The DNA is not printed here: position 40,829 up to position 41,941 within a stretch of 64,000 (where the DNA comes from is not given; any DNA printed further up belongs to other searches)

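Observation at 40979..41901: SOS-controlled orphan protein with duplicated terminase-small-subunit domains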

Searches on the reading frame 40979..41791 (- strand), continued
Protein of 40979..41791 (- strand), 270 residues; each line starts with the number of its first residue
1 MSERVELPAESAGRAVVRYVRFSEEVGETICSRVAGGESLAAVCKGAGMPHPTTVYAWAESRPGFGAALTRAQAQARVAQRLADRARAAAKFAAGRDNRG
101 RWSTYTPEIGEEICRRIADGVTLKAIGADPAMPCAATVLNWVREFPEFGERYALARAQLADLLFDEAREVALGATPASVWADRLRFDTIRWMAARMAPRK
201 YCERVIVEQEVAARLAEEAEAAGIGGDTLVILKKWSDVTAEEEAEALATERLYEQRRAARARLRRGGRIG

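Call 55: find_encoding_contigs(protein=P0085, flank=8000, max_places=2)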
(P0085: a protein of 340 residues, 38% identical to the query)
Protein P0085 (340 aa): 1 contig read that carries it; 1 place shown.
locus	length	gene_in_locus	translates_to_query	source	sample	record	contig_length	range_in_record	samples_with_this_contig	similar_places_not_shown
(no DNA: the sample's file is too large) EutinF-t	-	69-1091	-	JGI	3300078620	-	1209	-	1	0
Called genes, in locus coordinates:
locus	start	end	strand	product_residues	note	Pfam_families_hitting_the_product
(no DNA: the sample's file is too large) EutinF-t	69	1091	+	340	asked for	PF20901:Sf6_terminase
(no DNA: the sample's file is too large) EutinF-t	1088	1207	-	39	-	?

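Call 56: find_encoding_contigs(protein=P0071, flank=8000, max_places=2)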
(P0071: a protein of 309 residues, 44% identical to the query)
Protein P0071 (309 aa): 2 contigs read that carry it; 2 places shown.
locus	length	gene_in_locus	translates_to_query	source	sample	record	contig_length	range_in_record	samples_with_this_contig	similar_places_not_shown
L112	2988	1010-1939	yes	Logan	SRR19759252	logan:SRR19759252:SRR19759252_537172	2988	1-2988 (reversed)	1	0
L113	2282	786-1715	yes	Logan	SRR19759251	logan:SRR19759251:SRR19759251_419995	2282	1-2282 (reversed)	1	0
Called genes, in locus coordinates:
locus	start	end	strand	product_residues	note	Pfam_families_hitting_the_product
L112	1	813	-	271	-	?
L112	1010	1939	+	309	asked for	PF20901:Sf6_terminase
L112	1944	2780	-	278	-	PF05721:PhyH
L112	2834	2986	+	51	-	?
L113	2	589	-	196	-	?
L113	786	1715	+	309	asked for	PF20901:Sf6_terminase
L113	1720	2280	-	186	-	?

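Call 57: find_related_loci(query=A1, collection=metagenome_contigs, flank=6000)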
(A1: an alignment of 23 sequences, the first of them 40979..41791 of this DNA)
Query A1 (270 aa) in metagenome_contigs; peptide patterns used: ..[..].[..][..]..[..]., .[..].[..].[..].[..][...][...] (x = any residue, [..] = any of these).
600 stretches matched a pattern (row limit reached: there are more); 96 encode a relative of the query (tblastn E <= 1e-3); the best 80 are kept; 80 distinct loci.
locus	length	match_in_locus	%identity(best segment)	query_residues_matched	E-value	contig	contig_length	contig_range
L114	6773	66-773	62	1-239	2e-83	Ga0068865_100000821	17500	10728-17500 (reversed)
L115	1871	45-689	67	1-216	2e-79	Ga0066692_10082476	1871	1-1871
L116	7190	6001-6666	55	20-245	2e-64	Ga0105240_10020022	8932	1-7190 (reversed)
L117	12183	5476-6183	53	21-254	2e-61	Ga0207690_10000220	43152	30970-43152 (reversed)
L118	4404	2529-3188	50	22-246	2e-57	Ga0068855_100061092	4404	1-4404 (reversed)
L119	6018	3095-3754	50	22-246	2e-57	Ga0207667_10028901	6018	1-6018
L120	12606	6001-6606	52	22-218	1e-56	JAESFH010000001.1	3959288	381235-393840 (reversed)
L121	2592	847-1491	56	18-239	2e-56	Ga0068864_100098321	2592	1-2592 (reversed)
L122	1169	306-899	53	4-210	7e-56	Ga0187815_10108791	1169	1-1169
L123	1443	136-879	45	7-260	7e-55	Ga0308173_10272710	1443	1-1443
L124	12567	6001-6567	51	22-207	5e-51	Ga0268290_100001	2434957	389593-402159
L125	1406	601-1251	52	22-246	1e-51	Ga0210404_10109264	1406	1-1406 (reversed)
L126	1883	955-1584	50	5-210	4e-50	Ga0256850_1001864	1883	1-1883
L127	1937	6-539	55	3-249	9e-50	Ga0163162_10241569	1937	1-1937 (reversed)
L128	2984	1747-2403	52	22-242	2e-48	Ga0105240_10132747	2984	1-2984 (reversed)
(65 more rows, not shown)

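Call 69: find_related_loci(query=L029:1469-2110:+, collection=viral_contigs, flank=8000)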
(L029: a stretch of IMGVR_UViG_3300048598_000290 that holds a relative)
Query L029:1469-2110:+ (213 aa) in viral_contigs; peptide patterns used: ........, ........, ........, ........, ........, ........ (x = any residue, [..] = any of these).
12 stretches matched a pattern; 5 encode a relative of the query (tblastn E <= 1e-3); 5 distinct loci.
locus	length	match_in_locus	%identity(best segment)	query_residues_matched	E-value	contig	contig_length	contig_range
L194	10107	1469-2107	100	1-213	1e-141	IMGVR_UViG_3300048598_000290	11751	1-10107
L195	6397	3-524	81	17-205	4e-82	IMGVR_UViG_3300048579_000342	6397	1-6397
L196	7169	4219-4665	38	6-202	2e-25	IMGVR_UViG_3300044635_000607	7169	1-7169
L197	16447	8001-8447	38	6-202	3e-25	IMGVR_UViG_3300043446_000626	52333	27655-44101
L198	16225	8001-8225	44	78-150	6e-13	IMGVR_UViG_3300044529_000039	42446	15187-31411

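Call 70: list_cluster_members(proteins=[P0072, P0073, P0074, P0075, P0076, P0078, P0079, P0081, P0086, P0091])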
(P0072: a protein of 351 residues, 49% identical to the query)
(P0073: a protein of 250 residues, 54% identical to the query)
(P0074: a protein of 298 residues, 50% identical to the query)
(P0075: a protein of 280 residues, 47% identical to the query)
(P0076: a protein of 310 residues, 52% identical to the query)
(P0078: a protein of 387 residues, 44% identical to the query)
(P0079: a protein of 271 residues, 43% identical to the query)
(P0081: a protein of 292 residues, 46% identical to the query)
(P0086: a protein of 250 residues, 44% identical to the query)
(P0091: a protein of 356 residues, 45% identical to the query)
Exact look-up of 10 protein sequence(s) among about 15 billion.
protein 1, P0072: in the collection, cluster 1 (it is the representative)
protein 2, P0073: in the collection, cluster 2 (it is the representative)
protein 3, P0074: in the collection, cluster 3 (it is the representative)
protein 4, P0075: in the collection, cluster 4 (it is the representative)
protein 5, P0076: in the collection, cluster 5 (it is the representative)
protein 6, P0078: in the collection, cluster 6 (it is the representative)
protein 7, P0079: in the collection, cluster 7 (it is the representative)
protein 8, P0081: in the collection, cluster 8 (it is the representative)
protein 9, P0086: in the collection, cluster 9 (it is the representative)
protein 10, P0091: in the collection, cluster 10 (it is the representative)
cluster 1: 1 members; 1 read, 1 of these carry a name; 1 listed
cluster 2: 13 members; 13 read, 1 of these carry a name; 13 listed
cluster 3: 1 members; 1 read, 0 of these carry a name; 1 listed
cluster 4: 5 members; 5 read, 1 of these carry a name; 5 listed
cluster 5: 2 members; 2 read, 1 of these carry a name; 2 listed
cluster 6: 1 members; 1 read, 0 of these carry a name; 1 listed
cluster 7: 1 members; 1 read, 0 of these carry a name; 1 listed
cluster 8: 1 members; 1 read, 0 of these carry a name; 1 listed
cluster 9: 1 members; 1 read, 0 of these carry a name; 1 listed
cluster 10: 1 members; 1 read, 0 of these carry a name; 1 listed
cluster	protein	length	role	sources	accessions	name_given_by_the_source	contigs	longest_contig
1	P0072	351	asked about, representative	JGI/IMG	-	hypothetical protein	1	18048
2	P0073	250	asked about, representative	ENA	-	-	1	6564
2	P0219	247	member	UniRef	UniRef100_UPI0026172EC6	terminase small subunit-like protein n=1 Tax=Phenylobacterium sp. TaxID=1871053 ...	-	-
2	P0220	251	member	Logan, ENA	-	-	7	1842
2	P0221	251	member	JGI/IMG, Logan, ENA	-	-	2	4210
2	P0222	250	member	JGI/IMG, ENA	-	-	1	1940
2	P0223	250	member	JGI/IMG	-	-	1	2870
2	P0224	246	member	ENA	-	-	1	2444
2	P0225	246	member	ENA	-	-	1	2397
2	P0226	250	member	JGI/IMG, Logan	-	-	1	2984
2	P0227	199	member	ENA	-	-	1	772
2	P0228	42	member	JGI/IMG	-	-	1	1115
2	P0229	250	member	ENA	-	-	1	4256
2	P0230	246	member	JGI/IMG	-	-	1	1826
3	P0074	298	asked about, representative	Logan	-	-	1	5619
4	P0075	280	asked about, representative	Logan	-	-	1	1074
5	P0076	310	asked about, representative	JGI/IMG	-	-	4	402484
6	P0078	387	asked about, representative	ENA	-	-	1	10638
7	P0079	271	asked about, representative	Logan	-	-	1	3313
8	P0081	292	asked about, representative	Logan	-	-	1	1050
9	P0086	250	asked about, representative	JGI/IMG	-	-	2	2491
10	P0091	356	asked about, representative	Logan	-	-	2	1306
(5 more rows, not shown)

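Call 71: find_encoding_contigs(protein=P0076, flank=8000, max_places=1)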
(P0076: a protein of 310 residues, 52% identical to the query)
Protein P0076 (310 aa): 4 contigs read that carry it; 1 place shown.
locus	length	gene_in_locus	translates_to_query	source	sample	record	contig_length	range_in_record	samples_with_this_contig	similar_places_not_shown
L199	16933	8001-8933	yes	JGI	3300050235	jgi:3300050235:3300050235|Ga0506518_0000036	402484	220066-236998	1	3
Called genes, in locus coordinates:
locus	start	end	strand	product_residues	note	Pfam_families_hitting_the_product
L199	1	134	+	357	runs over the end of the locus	PF02574:S-methyl_trans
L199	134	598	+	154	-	PF21813:DUF6882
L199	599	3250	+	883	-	PF00809:Pterin_bind, PF02607:B12-binding_2, PF02310:B12-binding, PF02965:Met_synt_B12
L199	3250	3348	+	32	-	-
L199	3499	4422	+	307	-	PF00089:Trypsin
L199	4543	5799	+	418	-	PF00082:Peptidase_S8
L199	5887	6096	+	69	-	-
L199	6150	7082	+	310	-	PF05721:PhyH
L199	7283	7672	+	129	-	PF01124:MAPEG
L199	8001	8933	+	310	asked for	PF20901:Sf6_terminase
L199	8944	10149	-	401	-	PF00990:GGDEF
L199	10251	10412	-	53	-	PF28077:THIVI_2564 (weak)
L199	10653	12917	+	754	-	PF07715:Plug, PF00593:TonB_dep_Rec_b-barrel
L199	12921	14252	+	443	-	PF03137:OATP (faint), PF07690:MFS_1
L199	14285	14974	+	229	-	PF00440:TetR_N, PF17939:TetR_C_30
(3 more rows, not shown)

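Call 72: find_encoding_contigs(protein=P0101, flank=8000, max_places=2)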
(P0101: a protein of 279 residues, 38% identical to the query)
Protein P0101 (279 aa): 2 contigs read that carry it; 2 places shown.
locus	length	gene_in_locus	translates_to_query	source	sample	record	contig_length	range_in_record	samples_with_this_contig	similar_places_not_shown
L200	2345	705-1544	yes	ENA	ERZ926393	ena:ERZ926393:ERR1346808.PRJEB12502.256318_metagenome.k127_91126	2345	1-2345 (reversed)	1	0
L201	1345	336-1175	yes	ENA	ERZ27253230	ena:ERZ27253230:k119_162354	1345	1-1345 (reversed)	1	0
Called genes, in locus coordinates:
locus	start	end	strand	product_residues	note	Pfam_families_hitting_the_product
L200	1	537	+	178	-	?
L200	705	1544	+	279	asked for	PF20901:Sf6_terminase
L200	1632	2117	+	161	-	-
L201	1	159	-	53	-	?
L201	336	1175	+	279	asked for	PF20901:Sf6_terminase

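Call 76: search_protein_families(library=pfam, proteins=[L029:3322-4647:+, L029:2073-2723:+, L029:2713-3273:+, L023:11012-11608:+, L023:11553-12584:-, L027:4302-5315:-, L027:2866-3999:-, L023:7653-8534:+], max_evalue=1)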
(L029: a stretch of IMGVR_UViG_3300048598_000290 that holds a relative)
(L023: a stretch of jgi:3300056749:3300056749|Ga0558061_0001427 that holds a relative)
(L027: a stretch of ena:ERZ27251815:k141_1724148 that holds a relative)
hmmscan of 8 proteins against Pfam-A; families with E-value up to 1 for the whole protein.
L029:3322-4647:+ (441 aa): 1 family
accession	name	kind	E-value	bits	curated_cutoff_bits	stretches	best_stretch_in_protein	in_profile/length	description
PF22703.2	Cdc6_lid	-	0.022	15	27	1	197-228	12-43/68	Cdc6 AAA+ ATPase-type lid domain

L029:2073-2723:+ (216 aa): 0 families

L029:2713-3273:+ (186 aa): 0 families

L023:11012-11608:+ (198 aa): 2 families
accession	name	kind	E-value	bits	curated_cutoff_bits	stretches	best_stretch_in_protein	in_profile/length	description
PF12276.13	DUF3617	-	0.0059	17.9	24.5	1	60-165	17-106/106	Protein of unknown function (DUF3617)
PF18029.7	Glyoxalase_6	-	0.2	12.8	23.6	1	101-151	54-104/106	Glyoxalase-like domain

L023:11553-12584:- (343 aa): 0 families

L027:4302-5315:- (337 aa): 0 families

L027:2866-3999:- (377 aa): 0 families

L023:7653-8534:+ (293 aa): 0 families

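Call 81: find_encoding_contigs(protein=P0167, flank=8000, max_places=2)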
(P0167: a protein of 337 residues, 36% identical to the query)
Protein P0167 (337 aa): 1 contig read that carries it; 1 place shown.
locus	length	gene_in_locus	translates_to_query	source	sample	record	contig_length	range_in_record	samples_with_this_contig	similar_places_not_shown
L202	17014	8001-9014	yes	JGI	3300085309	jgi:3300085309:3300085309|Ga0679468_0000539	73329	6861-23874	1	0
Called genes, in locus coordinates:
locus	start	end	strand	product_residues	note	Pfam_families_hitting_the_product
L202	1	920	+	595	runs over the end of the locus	PF00890:FAD_binding_2, PF02910:Succ_DH_flav_C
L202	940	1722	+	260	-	PF13085:Fer2_3, PF13183:Fer4_8, PF13237:Fer4_10, PF13534:Fer4_17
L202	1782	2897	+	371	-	PF03372:Exo_endo_phos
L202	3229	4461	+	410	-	PF01134:GIDA (faint), PF01266:DAO (faint), PF03486:HI0933_like (faint), PF04820:Trp_halogenase (faint), PF05834:Lycopene_cycl (faint), PF07992:Pyr_redox_2, PF00070:Pyr_redox, PF14759:Reductase_C, +2 more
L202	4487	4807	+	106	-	PF00111:Fer2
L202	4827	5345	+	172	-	PF00583:Acetyltransf_1, PF13673:Acetyltransf_10, PF13508:Acetyltransf_7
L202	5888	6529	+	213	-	PF01872:RibD_C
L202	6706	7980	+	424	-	PF00817:IMS, PF11799:IMS_C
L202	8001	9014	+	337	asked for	PF20901:Sf6_terminase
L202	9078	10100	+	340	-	PF00149:Metallophos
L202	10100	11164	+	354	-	-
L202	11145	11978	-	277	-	PF16316:DUF4956 (weak)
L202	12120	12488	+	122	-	PF03733:YccF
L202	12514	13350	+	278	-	PF01569:PAP2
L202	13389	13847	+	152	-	PF00571:CBS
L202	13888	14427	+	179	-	-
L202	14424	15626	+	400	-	PF07075:NamZ_N, PF20732:NamZ_C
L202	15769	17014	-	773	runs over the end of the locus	PF08448:PAS_4 (faint), PF13188:PAS_8 (faint), PF12860:PAS_7, PF00512:HisKA, PF02518:HATPase_c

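Call 82: find_encoding_contigs(protein=P0125, flank=8000, max_places=2)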
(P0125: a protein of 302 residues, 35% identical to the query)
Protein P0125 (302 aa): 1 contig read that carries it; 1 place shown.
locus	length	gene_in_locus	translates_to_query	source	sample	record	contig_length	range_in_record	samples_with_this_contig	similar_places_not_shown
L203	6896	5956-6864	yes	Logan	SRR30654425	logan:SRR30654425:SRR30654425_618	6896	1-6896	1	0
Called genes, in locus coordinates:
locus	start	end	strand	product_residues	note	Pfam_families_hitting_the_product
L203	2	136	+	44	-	?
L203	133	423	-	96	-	PF08922:DUF1905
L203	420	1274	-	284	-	PF07676:PD40 (faint)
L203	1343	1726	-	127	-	-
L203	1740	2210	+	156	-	-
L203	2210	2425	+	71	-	PF04545:Sigma70_r4 (faint), PF12844:HTH_19 (weak), PF13560:HTH_31, PF01381:HTH_3, PF13443:HTH_26 (weak)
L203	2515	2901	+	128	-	PF01124:MAPEG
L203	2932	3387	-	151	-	PF00903:Glyoxalase, PF06983:3-dmu-9_3-mt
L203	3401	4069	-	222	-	PF01872:RibD_C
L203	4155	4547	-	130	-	PF00903:Glyoxalase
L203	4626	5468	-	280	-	PF00892:EamA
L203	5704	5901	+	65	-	-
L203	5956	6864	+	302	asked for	PF20901:Sf6_terminase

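Call 87: find_homologous_proteins(query=P0125, max_evalue=0.00001)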
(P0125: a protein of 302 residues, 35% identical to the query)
Query P0125 (302 aa): 5 proteins with E <= 0.00001 among 8000 candidates.
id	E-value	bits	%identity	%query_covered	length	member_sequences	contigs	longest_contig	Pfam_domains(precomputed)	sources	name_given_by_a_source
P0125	1.7e-194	663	100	100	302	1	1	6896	PF20901.4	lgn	-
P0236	2.0e-109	384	62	96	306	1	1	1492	PF20901.4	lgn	-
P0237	1.4e-102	361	61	100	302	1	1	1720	PF20901.4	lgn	-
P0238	2.5e-102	360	61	96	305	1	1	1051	PF20901.4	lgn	-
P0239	4.2e-99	350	57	100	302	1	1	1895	PF20901.4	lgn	-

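Call 103: predict_structure(alignment_id=A3)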
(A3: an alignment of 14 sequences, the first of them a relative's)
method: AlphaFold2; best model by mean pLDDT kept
length: 302 residues; sequences in the alignment: 14
mean_pLDDT: 88.3   pTM: 0.48
mean pLDDT of the five models: 88.3, 86.7, 86.0, 85.4, 84.8
residues with pLDDT >= 90: 198; 70-90: 80; 50-70: 19; < 50: 5
segments of 3 or more residues with pLDDT < 50: 125-127
pLDDT, mean of each block of 10 residues (from residue 1): 69 93 91 89 91 91 72 92 92 91 88 88 59 87 94 91 92 94 92 74 94 94 89 91 94 95 96 94 95 84 58
secondary structure, 60 per line:
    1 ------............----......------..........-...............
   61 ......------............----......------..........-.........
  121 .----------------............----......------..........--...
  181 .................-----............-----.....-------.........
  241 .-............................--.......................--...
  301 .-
elements in order: H7-18 H23-28 H35-44 H46-66 H73-84 H89-94 H101-110 H112-121 H138-149 H154-159 H166-175 H178-197 H203-214 H220-224 H232-241 H243-270 H273-295 H298-301
